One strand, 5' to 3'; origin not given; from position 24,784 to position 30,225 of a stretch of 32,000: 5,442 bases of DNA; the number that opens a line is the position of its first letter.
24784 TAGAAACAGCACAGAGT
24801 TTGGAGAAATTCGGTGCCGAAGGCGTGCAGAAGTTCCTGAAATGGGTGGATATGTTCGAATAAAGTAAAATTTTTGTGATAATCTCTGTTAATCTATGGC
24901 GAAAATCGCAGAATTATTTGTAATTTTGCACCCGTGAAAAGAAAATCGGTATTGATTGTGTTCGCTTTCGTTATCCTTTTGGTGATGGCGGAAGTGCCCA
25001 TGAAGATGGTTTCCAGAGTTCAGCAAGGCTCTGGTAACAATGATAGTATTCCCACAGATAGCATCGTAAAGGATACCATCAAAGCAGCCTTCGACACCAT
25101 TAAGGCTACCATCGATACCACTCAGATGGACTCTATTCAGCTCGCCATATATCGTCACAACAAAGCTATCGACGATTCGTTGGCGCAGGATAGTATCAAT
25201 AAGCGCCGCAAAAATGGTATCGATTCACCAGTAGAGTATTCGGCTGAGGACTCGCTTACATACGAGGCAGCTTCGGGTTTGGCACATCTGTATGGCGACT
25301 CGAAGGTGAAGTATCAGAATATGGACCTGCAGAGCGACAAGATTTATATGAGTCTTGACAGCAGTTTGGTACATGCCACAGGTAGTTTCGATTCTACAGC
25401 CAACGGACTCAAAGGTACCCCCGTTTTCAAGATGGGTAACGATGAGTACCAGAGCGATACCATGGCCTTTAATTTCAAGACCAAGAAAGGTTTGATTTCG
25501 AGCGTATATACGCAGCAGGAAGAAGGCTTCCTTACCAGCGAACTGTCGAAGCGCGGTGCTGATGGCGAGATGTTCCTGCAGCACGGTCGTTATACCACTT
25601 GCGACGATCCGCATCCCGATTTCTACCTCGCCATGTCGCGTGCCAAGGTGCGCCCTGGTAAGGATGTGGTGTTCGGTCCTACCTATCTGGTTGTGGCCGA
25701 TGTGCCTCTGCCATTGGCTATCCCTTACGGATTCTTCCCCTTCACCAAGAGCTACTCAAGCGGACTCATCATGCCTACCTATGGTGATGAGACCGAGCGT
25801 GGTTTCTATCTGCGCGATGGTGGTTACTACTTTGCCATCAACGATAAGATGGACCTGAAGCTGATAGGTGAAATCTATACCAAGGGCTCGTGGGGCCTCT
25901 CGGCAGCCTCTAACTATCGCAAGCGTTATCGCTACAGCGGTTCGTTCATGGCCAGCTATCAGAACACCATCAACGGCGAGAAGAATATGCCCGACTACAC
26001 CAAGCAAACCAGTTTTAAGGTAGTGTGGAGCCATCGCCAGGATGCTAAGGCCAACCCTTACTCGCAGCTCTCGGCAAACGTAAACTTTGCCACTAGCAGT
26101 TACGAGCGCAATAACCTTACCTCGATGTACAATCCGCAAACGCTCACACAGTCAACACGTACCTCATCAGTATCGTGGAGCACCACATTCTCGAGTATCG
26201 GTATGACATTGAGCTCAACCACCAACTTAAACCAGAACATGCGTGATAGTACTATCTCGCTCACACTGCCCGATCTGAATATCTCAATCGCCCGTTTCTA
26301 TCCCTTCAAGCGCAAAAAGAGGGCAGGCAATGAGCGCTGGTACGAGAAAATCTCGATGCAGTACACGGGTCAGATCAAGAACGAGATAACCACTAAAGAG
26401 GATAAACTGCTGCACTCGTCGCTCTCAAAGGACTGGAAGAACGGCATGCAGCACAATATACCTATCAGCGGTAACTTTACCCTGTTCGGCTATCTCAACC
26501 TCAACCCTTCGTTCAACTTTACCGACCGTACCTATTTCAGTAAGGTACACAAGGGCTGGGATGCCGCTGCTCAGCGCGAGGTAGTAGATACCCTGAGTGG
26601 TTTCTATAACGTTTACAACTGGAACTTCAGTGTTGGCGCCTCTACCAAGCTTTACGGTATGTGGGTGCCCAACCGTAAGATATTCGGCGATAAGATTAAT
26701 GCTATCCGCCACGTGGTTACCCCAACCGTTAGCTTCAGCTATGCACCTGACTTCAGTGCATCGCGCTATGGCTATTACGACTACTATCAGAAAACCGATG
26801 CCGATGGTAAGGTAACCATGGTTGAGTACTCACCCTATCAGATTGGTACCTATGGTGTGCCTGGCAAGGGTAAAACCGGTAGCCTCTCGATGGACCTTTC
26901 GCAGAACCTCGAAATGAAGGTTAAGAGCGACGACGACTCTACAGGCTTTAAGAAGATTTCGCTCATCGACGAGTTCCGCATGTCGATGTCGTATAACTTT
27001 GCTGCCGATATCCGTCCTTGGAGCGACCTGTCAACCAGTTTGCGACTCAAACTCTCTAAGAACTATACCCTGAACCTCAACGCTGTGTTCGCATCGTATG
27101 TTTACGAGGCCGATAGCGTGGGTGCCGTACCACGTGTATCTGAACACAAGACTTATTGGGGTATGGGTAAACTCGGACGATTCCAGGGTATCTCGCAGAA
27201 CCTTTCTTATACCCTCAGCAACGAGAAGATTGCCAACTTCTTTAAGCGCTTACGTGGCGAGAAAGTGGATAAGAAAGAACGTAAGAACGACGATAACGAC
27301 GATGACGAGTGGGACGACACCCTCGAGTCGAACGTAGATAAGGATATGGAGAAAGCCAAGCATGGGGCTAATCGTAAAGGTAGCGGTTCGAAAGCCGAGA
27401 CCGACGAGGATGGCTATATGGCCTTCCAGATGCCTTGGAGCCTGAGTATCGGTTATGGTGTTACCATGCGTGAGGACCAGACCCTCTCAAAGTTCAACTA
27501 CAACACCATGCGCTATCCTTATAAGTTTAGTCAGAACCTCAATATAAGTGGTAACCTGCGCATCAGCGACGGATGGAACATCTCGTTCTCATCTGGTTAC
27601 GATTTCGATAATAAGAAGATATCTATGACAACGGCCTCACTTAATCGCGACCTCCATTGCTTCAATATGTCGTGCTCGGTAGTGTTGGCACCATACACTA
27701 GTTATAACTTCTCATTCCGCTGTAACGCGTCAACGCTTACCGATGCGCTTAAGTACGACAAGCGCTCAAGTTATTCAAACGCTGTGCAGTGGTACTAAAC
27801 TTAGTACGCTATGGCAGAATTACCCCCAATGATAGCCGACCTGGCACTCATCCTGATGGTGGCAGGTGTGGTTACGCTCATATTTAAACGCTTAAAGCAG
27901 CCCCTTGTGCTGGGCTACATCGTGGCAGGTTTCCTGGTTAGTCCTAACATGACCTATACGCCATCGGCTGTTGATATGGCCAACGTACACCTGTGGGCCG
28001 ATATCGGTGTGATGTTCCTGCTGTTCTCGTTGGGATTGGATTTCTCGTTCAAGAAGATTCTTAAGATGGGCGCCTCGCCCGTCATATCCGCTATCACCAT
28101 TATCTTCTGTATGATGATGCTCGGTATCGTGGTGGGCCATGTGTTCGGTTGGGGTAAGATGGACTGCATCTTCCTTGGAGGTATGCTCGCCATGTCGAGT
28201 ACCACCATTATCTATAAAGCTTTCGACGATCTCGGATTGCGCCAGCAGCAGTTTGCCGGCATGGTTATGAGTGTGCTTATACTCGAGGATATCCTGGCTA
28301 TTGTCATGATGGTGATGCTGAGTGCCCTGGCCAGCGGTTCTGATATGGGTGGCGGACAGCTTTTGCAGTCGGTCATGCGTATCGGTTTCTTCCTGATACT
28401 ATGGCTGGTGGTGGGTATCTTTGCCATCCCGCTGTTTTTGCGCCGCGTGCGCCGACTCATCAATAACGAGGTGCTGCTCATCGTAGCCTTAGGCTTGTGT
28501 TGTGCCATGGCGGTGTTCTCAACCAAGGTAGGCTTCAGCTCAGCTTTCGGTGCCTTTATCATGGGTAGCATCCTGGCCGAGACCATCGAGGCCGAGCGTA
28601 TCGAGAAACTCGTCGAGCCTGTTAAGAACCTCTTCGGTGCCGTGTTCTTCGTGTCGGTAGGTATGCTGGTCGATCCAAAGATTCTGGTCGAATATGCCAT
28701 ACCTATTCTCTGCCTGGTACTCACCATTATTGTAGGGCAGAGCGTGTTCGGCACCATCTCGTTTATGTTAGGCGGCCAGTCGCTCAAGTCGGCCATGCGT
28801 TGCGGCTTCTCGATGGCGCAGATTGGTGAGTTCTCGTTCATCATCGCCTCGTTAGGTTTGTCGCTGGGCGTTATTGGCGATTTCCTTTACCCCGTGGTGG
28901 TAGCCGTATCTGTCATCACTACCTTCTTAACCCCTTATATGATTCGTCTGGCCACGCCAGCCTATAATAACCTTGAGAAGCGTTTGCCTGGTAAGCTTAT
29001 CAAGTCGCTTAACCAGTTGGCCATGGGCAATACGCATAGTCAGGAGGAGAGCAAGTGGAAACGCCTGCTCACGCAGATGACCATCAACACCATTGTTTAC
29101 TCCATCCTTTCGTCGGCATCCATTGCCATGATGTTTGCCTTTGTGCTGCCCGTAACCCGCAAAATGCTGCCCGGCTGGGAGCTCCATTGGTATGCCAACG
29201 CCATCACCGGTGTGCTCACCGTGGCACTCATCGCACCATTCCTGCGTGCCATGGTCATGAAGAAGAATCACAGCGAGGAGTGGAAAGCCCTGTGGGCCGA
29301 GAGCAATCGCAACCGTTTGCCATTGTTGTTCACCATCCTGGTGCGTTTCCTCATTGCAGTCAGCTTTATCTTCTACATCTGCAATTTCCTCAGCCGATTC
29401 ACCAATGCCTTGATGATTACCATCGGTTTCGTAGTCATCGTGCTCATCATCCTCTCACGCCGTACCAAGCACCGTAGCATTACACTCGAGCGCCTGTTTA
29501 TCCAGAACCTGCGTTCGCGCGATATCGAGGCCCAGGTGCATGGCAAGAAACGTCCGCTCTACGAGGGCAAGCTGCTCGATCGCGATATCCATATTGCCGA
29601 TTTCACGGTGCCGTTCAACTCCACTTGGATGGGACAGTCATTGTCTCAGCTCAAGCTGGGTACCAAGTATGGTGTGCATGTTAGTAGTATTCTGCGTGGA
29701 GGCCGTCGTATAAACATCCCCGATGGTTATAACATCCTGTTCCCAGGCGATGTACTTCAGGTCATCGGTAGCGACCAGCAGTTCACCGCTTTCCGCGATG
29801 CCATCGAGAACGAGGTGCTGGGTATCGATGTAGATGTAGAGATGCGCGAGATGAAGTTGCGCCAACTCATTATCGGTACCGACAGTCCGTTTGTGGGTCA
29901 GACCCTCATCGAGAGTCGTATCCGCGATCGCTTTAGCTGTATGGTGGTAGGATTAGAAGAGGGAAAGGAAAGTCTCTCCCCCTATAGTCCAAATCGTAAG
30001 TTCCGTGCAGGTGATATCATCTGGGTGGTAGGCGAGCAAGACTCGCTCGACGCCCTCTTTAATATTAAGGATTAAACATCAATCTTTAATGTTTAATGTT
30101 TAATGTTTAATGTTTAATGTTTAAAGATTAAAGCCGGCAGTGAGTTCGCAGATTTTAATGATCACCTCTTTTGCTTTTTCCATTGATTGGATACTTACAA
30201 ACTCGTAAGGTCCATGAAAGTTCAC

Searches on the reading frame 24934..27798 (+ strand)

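Call 11: search_protein_families(library=pfam, proteins=[window:24934-27798:+])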
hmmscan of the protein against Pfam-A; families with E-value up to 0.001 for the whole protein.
window:24934-27798:+ (954 aa): 1 family
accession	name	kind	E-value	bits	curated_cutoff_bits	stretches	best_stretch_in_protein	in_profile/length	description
PF19838.5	LptD_2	-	6.2e-164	546.5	22.5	1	245-722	1-464/464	LptD protein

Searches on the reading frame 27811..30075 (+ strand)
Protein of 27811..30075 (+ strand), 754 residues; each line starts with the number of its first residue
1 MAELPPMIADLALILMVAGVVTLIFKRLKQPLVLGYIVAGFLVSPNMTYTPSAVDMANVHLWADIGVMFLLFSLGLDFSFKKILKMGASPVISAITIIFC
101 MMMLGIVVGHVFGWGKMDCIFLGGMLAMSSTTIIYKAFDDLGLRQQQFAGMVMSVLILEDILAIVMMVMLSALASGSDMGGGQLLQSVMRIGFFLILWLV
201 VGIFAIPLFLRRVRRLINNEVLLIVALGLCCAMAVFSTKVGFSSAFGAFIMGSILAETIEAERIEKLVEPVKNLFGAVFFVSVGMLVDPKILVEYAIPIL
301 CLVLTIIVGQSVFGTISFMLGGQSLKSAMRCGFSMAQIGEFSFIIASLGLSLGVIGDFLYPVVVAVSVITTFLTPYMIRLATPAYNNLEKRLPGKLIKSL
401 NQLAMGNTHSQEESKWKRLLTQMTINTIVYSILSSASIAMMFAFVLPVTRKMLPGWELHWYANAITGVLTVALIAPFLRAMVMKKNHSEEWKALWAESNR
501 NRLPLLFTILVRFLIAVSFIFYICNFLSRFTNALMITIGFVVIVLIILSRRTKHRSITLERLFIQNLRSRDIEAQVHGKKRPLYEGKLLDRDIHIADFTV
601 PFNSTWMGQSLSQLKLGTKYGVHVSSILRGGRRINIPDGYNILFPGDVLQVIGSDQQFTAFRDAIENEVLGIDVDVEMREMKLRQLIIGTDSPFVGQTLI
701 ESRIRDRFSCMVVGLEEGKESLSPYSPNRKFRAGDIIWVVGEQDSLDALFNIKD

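Call 11: search_protein_families(library=pfam, proteins=[window:27811-30075:+])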
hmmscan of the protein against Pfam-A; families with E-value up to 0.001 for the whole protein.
window:27811-30075:+ (754 aa): 2 families
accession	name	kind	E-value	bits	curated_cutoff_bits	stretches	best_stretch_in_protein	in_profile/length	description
PF00999.27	Na_H_Exchanger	-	3.8e-52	177.9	26.2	1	16-377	5-368/375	Sodium/hydrogen exchanger, transmembrane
PF02080.26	TrkA_C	-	9.7e-29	99.5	27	2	684-752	2-69/71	TrkA-C domain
